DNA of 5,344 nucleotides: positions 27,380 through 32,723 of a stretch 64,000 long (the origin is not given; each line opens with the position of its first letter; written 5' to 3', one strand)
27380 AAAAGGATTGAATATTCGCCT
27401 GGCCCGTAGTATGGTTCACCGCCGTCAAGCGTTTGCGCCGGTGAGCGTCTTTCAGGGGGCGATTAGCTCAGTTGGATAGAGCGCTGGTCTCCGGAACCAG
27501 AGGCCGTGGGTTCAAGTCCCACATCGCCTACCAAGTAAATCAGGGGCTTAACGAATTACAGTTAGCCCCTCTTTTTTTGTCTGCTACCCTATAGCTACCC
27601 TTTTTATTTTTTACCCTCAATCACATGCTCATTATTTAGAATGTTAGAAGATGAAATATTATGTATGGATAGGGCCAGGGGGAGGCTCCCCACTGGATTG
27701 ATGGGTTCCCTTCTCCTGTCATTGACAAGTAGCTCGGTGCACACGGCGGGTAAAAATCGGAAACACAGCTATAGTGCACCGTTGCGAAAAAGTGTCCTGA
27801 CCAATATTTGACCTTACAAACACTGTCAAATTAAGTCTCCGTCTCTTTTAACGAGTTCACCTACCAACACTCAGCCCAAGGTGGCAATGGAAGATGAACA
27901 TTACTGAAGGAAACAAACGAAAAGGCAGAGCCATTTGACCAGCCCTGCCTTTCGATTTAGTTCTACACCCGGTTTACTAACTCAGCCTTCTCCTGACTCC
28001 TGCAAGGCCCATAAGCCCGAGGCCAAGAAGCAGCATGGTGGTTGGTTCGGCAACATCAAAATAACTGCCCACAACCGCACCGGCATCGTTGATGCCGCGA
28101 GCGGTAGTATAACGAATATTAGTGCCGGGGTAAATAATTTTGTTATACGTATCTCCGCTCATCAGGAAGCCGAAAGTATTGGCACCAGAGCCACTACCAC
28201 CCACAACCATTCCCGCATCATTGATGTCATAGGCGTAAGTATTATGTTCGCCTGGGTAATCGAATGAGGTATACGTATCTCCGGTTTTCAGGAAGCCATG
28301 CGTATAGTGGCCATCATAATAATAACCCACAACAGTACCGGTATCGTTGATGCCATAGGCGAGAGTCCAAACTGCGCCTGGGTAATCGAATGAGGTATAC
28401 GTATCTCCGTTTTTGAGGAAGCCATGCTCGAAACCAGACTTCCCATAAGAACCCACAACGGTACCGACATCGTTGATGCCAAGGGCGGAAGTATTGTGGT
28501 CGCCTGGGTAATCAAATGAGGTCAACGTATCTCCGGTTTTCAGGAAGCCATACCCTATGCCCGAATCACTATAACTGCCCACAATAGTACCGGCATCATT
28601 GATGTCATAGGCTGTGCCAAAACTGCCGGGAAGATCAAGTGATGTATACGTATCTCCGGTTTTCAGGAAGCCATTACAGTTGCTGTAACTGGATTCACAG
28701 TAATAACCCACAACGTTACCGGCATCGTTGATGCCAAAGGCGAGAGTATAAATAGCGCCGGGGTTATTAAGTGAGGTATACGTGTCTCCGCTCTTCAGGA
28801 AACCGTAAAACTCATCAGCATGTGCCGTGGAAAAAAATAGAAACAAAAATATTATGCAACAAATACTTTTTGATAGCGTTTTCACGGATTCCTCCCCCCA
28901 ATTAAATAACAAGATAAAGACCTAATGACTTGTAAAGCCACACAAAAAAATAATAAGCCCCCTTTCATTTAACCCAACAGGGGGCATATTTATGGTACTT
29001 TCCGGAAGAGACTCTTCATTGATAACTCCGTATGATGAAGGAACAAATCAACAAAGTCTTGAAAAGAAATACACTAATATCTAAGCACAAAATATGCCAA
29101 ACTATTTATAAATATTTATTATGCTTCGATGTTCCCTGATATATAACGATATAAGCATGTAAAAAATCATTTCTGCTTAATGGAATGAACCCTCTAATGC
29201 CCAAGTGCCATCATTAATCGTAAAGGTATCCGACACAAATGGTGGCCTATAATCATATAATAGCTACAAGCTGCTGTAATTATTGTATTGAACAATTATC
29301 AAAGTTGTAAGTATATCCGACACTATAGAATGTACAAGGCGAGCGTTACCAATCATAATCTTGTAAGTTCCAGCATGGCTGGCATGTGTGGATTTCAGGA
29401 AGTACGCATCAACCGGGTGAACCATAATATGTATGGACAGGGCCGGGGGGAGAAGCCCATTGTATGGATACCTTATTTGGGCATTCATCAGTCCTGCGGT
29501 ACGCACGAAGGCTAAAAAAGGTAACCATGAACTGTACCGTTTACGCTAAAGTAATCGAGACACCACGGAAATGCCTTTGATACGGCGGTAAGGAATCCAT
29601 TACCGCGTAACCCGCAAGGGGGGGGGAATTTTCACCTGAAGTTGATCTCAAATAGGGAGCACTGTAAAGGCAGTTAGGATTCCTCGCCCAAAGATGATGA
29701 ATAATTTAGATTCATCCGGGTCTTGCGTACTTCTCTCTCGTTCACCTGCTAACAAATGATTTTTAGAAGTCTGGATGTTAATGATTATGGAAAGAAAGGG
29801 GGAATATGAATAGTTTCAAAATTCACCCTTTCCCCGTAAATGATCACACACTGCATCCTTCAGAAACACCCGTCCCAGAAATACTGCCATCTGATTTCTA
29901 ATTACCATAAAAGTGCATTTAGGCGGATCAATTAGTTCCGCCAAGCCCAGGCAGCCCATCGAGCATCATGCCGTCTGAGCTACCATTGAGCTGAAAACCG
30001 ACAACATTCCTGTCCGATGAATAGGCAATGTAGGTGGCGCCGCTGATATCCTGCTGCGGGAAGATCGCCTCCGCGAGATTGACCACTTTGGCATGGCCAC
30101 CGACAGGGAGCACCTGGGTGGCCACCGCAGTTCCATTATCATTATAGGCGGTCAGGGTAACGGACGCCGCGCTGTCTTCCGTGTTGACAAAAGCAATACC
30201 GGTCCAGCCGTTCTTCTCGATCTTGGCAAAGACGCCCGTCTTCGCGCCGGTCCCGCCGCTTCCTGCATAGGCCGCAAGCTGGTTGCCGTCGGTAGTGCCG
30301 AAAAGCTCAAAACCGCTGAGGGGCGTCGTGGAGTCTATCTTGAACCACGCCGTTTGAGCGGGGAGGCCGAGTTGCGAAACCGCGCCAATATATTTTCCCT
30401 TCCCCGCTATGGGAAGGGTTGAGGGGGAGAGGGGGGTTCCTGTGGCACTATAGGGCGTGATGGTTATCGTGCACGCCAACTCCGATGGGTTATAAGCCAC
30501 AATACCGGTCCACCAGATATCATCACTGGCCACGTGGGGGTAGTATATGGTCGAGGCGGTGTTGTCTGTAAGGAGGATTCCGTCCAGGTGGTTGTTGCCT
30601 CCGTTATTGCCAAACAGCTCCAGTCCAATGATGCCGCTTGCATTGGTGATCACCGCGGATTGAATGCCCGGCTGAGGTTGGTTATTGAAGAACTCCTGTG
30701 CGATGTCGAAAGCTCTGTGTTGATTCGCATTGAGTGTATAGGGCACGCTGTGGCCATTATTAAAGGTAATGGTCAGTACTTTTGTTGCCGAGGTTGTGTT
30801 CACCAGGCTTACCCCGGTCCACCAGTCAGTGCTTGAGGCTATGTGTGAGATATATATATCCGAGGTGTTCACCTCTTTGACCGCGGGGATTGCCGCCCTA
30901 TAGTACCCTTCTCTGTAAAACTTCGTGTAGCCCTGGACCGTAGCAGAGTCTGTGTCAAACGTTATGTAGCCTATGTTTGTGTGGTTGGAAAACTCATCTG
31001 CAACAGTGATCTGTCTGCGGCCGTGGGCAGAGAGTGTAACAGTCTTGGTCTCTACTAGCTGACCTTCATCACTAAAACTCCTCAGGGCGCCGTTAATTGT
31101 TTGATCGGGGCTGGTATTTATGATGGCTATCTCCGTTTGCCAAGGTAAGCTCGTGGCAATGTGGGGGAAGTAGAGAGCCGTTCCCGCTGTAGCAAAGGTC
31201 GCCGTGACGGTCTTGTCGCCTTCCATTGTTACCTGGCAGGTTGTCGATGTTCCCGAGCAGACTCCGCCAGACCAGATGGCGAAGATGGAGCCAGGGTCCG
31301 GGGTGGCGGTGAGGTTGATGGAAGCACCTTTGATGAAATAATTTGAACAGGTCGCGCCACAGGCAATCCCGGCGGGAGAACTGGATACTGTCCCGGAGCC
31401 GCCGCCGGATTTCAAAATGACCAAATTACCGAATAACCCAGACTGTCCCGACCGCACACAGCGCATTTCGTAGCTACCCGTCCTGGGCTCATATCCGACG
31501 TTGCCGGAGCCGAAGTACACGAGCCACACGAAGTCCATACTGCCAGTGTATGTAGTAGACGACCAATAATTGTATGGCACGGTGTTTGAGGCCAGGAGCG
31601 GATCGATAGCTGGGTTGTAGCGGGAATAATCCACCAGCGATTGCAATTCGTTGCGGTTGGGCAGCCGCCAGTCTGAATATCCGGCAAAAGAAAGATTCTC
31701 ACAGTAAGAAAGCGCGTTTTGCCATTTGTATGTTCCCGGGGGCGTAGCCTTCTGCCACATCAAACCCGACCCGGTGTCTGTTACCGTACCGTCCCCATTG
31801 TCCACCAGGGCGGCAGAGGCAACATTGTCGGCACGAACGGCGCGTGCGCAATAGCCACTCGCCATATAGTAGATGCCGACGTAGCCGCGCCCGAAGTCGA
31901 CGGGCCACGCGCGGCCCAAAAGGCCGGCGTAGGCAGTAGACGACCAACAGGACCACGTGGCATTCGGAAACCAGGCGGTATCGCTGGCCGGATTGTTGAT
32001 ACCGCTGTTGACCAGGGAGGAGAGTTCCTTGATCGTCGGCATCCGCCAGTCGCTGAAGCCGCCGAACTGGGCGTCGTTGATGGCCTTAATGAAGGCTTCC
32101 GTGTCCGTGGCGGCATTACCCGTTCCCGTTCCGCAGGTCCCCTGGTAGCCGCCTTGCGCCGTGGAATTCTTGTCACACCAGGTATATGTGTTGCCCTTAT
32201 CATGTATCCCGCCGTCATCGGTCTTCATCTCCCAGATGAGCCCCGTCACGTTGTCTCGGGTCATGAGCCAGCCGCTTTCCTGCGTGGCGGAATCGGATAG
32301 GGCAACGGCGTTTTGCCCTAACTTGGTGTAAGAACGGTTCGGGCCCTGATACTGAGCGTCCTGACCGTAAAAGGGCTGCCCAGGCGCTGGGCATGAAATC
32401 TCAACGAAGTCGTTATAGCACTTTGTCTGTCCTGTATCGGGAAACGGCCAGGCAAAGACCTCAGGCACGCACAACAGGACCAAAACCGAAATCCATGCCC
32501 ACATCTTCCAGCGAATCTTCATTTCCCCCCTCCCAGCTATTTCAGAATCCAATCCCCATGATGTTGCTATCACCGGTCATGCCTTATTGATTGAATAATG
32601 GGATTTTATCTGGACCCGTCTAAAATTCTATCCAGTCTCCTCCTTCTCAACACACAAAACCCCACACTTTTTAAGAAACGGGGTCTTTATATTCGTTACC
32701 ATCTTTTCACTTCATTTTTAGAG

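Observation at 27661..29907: Two paralogous noncoding blocks downstream of both secreted-protein genes, with a size-conserved stem-loop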

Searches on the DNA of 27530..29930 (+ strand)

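Call 10: search_rna_families(source=window, start=27530, end=29930, threshold=evalue, max_evalue=10)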
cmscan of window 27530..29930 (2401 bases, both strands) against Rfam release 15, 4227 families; matches with E-value up to 10: 5.
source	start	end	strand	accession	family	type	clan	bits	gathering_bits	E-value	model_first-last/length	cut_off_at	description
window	28946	29028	-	RF02371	PyrG_leader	Cis-reg; leader;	-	23.2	65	4.4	1-78/78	no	PyrG leader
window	28900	28980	-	RF02108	DLEU2_4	Gene; lncRNA;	-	18.6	40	1.2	1-58/58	no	Deleted in lymphocytic leukemia 2 conserved region 4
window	27909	27960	-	RF04121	mir-1289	Gene; miRNA;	-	16.8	66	8.6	1-91/91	no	mir-1289 microRNA precursor family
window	28781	28822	-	RF01127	sR42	Gene; snRNA; snoRNA; CD-box;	-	15.2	38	1.5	1-63/63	no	Small nucleolar RNA sR42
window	29804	29878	+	RF02595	EBv-sisRNA-1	Gene;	-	15.1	58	3.8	1-81/81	no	Epstein-Barr virus stable intronic sequence RNA 1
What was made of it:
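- On Known RNA family (Rfam 15): Nothing relevant at E <= 10 in 27530-29930 (call 10).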

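Call 47: search_dna_similar(query=window:27575-27800:+, collection=phages, mode=distant, max_evalue=0.01)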
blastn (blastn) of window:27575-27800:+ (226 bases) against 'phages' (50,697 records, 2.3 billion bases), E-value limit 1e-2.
No match.

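Call 48: search_dna_similar(query=window:27575-27800:+, collection=plasmids, mode=distant, max_evalue=0.01)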
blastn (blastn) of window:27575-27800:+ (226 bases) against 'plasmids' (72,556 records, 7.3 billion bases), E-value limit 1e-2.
No match.
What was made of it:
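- Tried and rejected: blastn of block A against phage and plasmid collections (calls 47, 48).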

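Call 101: build_rna_model(alignment_id=A4)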
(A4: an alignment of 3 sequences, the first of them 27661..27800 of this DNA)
Model R1 built from alignment A4 (3 sequences, 147 columns); structure: RNAalifold consensus.
model positions 133; base pairs 24; branch points 2; effective number of sequences 1.41; information 0.59 bits per position. Calibrated on 0.2 Mb of random sequence (short: E-values are rough).
structure used (alignment columns):
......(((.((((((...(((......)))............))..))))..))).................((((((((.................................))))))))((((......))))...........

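Call 102: search_with_rna_model(model_id=R1, sources=[window, L009, L010, L011, L012, L014, L015, L016, L017, L018, L019, L020, L021, L022, L023, L024, L025, L030, L031, L032, L033, L034, L035, L036, L037, L038, L039, L040, L041], max_evalue=1)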
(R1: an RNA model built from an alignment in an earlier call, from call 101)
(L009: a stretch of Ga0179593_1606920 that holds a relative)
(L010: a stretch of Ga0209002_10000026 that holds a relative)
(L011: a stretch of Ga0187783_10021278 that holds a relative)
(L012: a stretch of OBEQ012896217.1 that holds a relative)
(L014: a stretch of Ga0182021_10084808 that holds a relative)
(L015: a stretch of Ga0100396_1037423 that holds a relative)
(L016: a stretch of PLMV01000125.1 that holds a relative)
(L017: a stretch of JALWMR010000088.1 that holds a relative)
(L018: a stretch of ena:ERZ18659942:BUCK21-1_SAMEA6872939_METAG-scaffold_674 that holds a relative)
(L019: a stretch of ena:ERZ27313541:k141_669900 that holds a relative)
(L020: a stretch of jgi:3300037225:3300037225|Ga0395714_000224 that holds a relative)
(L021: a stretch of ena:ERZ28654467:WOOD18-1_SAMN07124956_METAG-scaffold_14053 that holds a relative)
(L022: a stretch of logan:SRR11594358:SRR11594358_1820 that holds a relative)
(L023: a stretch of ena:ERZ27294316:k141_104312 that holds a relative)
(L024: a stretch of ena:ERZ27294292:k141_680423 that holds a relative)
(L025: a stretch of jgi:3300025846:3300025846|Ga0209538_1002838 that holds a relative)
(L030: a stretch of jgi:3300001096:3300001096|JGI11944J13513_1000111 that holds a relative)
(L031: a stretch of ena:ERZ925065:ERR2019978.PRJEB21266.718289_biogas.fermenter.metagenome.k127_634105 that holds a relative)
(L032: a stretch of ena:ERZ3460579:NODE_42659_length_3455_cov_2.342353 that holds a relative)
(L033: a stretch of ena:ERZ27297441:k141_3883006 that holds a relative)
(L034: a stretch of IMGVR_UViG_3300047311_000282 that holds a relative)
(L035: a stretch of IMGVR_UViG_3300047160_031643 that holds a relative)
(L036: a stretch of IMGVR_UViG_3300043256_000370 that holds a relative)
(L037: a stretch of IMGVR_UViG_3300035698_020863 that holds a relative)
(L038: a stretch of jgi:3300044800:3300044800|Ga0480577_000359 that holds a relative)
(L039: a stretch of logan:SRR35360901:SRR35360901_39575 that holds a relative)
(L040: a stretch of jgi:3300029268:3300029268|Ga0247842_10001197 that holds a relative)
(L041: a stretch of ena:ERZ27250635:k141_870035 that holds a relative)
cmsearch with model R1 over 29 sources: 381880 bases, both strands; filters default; matches with E-value up to 1: 4.
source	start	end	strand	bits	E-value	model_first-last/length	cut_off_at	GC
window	29429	29560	+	143.2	3.5e-35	1-133/133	no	0.48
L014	1893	2025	+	142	7e-35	1-133/133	no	0.49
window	27661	27802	+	123.3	5.9e-30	1-133/133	no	0.54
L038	1465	1605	-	38.7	1.1e-07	1-133/133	no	0.56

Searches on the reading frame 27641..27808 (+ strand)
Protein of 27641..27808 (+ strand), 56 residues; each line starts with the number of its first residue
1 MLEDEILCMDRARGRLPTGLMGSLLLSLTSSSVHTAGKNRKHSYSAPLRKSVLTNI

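Call 55: find_homologous_proteins(query=A3, max_evalue=10)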
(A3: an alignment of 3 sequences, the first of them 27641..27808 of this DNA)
Query A3 (3 sequences): 3 candidates shared short words with the query, none scored E <= 10.

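Call 84: search_protein_representatives(alignment_id=A9)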
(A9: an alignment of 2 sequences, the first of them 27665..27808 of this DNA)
Query: 2 sequences, 48 profile positions. Proteins with E-value up to 0.001 (for the whole library): 1; up to 1e-10: 1; up to 1e-30: 0. The best 1 are listed.
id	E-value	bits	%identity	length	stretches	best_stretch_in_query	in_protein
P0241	1.3e-12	63.9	-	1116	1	12-36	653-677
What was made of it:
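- On Small protein / type I toxin: No database relatives (calls 55, 84).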

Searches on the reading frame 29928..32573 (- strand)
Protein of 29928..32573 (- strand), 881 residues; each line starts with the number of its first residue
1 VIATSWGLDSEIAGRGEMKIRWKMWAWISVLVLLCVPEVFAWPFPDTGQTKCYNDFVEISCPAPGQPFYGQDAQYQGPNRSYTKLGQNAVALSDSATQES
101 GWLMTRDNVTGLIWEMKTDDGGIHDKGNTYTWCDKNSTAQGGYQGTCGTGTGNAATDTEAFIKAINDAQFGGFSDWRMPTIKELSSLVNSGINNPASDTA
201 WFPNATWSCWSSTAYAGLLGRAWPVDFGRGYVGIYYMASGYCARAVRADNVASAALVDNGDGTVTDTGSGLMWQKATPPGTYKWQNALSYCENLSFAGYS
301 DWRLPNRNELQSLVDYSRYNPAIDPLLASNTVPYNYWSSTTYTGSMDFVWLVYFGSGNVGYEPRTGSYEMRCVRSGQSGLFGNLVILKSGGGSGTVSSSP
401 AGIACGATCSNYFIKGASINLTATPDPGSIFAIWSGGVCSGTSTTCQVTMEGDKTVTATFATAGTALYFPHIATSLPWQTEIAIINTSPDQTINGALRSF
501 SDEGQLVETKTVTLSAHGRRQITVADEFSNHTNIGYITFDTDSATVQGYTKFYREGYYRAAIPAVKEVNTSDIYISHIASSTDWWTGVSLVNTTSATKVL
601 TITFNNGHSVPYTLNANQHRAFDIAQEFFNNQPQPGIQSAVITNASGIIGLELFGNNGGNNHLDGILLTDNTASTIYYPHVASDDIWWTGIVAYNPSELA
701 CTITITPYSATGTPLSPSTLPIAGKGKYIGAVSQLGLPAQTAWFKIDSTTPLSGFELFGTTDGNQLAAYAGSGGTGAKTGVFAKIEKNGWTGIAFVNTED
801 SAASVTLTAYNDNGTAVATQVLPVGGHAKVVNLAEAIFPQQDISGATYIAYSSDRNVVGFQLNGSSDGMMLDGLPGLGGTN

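Call 13: search_protein_families(library=pfam, proteins=[window:29928-32573:-], max_evalue=0.01)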
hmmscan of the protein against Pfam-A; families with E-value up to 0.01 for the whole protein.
window:29928-32573:- (881 aa): 3 families
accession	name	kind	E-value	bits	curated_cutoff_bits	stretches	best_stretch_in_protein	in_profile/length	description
PF07603.17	Lcl_C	-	1.7e-62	209.3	34.9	2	262-374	1-117/117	Lcl C-terminal domain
PF18998.6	Flg_new_2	-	1.2e-10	41.6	23.6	1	407-462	13-71/73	Divergent InlB B-repeat domain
PF18986.5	DUF5719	-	0.003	17.2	26.2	0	691-827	176-311/319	Family of unknown function (DUF5719)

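Call 46: find_encoding_contigs(protein=window:29928-32522:-, flank=6000, max_places=10)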
Protein window:29928-32522:- (864 aa): 14 contigs read that carry it; 4 places shown.
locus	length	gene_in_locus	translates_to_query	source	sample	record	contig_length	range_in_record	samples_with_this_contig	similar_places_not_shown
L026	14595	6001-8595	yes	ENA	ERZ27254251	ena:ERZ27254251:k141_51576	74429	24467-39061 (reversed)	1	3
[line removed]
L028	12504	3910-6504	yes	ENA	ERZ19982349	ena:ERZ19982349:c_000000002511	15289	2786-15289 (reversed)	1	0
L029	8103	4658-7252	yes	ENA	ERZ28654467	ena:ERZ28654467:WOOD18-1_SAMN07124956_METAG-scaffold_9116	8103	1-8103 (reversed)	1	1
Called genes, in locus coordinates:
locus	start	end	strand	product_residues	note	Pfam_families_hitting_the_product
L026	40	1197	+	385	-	PF00589:Phage_integrase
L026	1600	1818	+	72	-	-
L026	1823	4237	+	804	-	PF22763:NrS1-1_pol-like_HBD, PF13148:DUF3987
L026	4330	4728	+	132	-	-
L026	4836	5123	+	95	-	-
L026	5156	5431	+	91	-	-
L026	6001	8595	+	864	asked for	PF07603:Lcl_C, PF18998:Flg_new_2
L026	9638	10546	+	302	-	-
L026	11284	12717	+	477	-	PF11741:AMIN (weak), PF01520:Amidase_3, PF01476:LysM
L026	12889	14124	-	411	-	PF07690:MFS_1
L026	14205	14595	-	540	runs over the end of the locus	PF00384:Molybdopterin, PF01568:Molydop_binding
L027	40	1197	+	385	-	PF00589:Phage_integrase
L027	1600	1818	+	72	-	-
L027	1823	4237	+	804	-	PF22763:NrS1-1_pol-like_HBD, PF13148:DUF3987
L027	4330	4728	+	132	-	-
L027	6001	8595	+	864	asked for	PF07603:Lcl_C, PF18998:Flg_new_2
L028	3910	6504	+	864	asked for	PF07603:Lcl_C, PF18998:Flg_new_2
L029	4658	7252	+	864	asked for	PF07603:Lcl_C, PF18998:Flg_new_2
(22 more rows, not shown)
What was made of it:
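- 29928..32522 (-): Lcl_C (DUF1566) / InlB B-repeat protein gene, 864 aa. Pfam (call 13), exact product on public contigs (call 46)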
